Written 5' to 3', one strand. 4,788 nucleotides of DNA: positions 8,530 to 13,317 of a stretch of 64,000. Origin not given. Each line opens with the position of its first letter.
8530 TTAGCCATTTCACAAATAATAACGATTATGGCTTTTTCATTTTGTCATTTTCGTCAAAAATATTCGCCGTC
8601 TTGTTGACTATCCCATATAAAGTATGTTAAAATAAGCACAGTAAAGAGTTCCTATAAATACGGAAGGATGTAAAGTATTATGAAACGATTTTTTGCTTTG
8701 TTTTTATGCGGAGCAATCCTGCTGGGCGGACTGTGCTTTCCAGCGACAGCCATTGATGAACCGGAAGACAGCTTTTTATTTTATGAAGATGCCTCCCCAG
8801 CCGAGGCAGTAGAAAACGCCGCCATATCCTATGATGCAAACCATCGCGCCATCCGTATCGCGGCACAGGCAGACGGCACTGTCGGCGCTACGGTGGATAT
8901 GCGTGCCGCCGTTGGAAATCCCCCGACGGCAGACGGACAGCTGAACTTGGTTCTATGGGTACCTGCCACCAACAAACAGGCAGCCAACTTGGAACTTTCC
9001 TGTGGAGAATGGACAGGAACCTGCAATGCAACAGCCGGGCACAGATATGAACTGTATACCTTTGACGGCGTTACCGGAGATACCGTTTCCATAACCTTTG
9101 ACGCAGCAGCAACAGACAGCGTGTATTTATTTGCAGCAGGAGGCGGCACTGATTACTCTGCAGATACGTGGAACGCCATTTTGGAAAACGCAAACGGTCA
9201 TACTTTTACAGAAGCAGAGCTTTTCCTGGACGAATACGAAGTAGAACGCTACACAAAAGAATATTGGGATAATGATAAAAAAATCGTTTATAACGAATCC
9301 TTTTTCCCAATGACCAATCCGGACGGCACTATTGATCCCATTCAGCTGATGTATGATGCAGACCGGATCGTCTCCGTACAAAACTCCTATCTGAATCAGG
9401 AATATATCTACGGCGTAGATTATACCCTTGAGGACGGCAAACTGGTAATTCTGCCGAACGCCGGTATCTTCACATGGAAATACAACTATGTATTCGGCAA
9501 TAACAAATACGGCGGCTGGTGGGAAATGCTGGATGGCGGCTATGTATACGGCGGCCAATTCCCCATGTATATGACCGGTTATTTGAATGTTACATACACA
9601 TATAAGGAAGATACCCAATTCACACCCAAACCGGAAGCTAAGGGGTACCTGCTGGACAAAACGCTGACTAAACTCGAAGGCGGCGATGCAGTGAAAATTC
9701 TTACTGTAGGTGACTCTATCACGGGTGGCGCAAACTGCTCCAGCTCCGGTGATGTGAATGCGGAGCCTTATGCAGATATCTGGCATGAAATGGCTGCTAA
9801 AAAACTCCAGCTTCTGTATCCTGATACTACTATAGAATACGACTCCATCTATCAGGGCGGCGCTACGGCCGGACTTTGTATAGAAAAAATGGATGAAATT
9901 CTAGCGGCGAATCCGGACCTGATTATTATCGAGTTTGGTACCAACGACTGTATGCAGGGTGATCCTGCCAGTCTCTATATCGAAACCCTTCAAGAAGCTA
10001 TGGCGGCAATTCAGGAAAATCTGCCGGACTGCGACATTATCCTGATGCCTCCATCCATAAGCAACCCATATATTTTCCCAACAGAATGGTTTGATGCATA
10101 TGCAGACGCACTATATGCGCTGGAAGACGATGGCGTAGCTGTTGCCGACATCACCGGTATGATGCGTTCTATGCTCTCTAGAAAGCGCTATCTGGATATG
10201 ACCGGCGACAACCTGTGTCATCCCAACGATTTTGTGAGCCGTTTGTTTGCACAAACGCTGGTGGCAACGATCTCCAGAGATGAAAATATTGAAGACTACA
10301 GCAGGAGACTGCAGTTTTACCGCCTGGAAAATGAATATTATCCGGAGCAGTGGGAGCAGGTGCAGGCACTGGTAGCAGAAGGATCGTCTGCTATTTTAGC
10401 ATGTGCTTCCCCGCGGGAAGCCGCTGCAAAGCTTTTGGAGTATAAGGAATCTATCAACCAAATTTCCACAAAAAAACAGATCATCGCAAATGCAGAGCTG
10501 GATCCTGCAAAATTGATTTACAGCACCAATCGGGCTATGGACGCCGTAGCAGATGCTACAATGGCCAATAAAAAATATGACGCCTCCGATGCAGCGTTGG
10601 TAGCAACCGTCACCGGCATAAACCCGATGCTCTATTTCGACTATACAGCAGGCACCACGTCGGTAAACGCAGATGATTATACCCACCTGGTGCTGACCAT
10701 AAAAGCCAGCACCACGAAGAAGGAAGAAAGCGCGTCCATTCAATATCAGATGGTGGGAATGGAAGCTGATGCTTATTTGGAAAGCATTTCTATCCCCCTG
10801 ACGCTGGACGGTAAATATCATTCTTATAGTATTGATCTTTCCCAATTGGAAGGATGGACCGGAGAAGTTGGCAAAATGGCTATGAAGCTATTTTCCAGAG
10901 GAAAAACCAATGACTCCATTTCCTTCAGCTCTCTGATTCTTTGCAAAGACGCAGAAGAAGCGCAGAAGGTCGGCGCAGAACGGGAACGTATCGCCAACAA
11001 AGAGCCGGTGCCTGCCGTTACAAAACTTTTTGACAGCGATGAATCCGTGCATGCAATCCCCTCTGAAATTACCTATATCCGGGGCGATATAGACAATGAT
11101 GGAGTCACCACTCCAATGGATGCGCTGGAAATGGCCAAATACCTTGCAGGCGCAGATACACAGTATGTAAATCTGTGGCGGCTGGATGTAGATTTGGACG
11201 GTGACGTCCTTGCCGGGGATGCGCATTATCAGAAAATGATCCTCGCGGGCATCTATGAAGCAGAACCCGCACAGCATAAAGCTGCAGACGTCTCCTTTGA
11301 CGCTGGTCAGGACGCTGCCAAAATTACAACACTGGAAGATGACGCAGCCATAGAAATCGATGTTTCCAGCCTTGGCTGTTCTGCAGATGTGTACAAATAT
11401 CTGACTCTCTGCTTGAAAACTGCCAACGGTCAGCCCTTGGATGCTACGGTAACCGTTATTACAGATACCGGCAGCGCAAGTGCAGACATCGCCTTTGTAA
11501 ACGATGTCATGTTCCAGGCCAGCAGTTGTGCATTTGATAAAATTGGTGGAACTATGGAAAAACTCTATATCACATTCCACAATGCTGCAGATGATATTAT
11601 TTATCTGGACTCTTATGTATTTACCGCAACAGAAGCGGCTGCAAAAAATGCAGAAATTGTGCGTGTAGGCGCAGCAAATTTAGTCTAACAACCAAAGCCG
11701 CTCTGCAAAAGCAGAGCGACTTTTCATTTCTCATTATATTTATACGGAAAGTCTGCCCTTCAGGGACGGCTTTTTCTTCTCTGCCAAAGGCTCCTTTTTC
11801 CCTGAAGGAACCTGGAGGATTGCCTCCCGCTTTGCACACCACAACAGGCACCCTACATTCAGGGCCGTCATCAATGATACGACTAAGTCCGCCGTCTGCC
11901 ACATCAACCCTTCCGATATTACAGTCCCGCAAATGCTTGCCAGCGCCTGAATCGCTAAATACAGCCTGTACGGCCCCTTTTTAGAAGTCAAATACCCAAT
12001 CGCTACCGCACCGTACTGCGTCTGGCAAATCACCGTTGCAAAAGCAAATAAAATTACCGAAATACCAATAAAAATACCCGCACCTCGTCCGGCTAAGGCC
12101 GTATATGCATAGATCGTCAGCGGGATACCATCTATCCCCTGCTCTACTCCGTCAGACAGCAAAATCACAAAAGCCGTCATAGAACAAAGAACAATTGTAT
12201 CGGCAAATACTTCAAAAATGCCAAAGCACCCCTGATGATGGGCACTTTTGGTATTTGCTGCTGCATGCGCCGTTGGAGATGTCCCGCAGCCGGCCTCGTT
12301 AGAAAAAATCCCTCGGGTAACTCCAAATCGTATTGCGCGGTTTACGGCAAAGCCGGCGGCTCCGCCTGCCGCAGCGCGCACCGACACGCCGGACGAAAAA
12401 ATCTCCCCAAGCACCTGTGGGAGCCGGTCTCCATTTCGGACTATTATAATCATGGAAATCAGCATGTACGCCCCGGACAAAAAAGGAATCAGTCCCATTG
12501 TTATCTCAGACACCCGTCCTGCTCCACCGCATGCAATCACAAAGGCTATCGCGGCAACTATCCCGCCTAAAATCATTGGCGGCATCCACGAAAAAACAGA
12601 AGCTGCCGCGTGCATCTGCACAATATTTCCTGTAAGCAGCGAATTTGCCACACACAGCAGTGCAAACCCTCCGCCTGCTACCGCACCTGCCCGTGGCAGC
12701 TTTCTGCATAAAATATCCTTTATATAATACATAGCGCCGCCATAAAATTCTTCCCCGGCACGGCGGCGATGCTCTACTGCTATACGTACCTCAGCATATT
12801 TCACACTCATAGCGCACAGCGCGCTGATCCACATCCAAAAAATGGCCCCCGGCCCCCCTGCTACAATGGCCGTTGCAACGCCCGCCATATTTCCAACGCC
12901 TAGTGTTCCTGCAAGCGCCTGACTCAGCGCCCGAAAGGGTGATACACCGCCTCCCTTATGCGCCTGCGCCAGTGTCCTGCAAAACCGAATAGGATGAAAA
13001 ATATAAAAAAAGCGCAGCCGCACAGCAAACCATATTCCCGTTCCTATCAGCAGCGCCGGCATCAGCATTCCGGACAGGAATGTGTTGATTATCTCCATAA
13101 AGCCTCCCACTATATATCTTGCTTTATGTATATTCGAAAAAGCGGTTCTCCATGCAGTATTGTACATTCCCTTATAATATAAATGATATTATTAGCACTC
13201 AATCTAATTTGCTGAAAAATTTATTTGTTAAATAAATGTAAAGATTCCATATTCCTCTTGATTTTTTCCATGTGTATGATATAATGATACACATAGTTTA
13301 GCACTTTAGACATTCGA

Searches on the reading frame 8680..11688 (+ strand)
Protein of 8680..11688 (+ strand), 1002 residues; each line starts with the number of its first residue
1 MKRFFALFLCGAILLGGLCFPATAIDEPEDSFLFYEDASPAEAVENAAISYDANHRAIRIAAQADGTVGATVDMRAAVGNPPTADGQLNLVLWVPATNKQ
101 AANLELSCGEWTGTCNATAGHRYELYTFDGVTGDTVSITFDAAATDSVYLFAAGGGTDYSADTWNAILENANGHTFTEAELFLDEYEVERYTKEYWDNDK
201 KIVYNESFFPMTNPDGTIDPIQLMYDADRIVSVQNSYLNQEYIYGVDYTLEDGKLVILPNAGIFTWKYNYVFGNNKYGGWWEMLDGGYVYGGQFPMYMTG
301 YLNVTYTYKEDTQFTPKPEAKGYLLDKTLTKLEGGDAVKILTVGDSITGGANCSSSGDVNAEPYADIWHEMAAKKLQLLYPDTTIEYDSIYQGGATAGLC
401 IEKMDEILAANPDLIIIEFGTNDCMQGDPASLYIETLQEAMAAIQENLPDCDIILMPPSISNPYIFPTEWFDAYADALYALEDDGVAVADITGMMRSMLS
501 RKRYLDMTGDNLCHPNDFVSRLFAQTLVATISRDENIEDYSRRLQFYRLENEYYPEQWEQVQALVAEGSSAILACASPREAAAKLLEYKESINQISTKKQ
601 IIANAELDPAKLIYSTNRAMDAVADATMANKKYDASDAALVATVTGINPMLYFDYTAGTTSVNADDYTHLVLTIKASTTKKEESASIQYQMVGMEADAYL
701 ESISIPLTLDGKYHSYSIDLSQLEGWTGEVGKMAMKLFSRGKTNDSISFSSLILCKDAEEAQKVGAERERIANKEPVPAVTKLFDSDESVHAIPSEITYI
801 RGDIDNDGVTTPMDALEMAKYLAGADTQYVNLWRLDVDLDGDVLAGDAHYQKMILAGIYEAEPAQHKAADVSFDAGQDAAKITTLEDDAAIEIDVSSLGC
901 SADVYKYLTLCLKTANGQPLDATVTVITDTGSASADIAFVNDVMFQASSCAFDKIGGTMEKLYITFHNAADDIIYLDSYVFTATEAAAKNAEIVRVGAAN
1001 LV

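Call 73: search_protein_families(library=pfam, proteins=[window:8680-11688:+], max_evalue=0.00001)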
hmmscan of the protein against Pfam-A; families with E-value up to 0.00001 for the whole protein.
window:8680-11688:+ (1002 aa): 3 families
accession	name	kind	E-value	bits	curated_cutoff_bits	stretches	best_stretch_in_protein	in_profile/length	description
PF13472.12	Lipase_GDSL_2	-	6.8e-19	69.5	32.9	1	343-517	2-173/178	GDSL-like Lipase/Acylhydrolase family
PF00657.28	Lipase_GDSL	-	1e-07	32.7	23.6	1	340-516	1-197/208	GDSL-like Lipase/Acylhydrolase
PF25182.1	NonGDSL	-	1e-07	31.9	80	1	322-479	12-159/220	Non-GDSL lipase-like family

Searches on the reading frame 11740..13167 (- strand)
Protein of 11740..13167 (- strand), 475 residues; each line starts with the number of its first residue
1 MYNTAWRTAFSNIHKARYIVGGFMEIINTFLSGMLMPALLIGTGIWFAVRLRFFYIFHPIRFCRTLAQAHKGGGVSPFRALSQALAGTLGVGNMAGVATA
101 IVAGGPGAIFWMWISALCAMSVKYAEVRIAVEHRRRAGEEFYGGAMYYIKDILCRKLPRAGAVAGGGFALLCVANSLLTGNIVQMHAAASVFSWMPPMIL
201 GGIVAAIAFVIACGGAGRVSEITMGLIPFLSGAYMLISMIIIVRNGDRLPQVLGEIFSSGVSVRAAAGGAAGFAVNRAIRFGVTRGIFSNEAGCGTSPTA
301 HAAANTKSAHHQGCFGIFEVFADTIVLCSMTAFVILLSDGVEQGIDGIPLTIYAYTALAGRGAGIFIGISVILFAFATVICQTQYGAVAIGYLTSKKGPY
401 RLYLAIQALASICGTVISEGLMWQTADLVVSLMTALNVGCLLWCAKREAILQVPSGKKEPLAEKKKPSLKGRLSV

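Call 73: search_protein_families(library=pfam, proteins=[window:11740-13167:-], max_evalue=0.00001)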
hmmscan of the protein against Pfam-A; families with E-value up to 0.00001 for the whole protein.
window:11740-13167:- (475 aa): 1 family
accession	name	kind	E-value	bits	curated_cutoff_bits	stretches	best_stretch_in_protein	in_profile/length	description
PF01235.23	Na_Ala_symp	-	1.5e-92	311.4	24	1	69-446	7-370/392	Sodium:alanine symporter family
